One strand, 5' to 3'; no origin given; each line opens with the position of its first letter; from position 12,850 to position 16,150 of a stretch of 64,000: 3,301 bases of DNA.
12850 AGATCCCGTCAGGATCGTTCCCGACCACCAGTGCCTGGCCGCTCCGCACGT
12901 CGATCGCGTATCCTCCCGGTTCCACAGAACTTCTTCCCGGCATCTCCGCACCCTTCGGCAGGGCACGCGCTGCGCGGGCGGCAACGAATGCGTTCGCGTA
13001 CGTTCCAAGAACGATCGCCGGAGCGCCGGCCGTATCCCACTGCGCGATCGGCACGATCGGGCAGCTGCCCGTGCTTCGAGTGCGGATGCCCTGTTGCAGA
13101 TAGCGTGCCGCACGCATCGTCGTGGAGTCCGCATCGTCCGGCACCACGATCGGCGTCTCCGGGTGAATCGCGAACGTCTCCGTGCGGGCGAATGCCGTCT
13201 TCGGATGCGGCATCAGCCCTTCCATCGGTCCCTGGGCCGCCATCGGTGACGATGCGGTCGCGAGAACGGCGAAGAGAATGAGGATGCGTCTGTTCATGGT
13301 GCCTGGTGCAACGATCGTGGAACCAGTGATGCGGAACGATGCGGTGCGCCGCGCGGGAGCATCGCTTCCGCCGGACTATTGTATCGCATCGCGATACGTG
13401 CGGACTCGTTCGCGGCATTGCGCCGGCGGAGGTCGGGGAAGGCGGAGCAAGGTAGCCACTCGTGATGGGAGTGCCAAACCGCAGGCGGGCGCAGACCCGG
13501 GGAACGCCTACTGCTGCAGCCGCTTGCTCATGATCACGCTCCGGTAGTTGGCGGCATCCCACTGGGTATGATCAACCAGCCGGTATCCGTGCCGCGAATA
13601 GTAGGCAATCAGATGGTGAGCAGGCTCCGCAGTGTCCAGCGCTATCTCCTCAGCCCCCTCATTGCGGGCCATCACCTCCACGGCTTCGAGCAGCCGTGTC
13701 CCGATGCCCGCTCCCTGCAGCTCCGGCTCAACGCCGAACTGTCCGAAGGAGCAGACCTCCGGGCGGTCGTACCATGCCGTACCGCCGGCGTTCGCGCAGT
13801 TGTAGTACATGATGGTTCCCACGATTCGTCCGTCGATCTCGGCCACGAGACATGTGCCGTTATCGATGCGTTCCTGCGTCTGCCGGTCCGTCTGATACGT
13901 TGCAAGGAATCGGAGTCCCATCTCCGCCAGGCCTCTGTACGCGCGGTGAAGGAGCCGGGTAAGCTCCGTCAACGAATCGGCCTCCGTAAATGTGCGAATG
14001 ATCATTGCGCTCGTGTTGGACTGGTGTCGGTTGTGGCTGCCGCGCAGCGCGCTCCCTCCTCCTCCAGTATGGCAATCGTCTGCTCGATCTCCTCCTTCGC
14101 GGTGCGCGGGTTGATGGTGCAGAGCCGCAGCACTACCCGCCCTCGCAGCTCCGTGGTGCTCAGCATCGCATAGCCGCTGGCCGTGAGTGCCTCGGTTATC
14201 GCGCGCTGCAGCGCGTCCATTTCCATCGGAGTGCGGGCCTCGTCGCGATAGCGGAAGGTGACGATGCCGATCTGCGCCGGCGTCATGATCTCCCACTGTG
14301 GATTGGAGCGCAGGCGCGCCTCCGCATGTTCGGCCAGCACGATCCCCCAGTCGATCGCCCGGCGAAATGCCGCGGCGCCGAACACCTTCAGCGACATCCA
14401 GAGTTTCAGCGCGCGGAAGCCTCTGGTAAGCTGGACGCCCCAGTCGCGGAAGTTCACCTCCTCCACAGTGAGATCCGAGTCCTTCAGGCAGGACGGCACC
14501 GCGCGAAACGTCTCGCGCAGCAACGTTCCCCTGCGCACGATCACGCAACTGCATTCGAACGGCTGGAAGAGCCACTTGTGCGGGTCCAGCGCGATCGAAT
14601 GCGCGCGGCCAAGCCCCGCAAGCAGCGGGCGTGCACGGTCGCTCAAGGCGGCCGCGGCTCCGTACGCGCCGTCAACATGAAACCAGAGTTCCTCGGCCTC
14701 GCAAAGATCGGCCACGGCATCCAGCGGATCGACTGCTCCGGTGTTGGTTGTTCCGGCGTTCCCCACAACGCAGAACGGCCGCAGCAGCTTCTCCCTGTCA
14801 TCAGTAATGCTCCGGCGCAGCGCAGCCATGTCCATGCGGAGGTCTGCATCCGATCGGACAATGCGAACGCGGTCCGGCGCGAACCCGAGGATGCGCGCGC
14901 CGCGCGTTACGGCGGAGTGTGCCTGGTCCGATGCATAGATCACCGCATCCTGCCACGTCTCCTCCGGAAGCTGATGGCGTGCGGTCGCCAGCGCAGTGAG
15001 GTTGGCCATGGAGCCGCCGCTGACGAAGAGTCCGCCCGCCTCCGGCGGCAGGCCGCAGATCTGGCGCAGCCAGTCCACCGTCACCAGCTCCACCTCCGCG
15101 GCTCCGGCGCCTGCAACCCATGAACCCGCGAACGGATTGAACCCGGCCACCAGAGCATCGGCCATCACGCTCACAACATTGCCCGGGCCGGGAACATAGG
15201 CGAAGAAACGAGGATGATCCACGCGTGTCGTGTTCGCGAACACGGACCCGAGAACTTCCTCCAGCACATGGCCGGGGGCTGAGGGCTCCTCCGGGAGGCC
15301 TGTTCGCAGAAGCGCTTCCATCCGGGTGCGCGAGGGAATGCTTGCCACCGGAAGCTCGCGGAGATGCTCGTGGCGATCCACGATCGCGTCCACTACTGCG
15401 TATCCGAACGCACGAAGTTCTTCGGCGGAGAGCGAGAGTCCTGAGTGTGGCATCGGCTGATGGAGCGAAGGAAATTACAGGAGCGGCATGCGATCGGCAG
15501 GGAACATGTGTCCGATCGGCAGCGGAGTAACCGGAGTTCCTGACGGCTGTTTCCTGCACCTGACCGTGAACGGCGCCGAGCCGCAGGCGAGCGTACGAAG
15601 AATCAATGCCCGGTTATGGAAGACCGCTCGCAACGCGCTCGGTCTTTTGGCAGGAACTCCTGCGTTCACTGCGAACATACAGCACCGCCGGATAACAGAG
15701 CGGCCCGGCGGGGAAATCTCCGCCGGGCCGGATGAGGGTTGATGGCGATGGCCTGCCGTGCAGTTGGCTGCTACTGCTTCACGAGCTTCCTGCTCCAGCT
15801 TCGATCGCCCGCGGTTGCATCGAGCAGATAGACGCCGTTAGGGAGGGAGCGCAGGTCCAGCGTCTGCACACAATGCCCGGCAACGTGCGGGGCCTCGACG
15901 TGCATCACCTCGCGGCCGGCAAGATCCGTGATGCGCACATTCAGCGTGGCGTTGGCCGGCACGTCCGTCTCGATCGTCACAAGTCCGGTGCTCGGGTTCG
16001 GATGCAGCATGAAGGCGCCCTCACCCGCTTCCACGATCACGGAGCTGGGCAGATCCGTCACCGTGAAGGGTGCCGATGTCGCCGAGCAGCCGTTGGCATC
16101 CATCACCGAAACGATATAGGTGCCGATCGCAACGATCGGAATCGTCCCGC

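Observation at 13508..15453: Translationally coupled PLP-dependent group II decarboxylase + small GNAT acetyltransferase (candidate N-acetyl-amine biosynthetic pair)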

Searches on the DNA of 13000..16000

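Call 51: search_rna_families(source=window, start=13000, end=16000, threshold=evalue, max_evalue=0.1)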
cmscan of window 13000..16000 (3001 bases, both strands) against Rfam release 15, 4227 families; matches with E-value up to 0.1: 0.
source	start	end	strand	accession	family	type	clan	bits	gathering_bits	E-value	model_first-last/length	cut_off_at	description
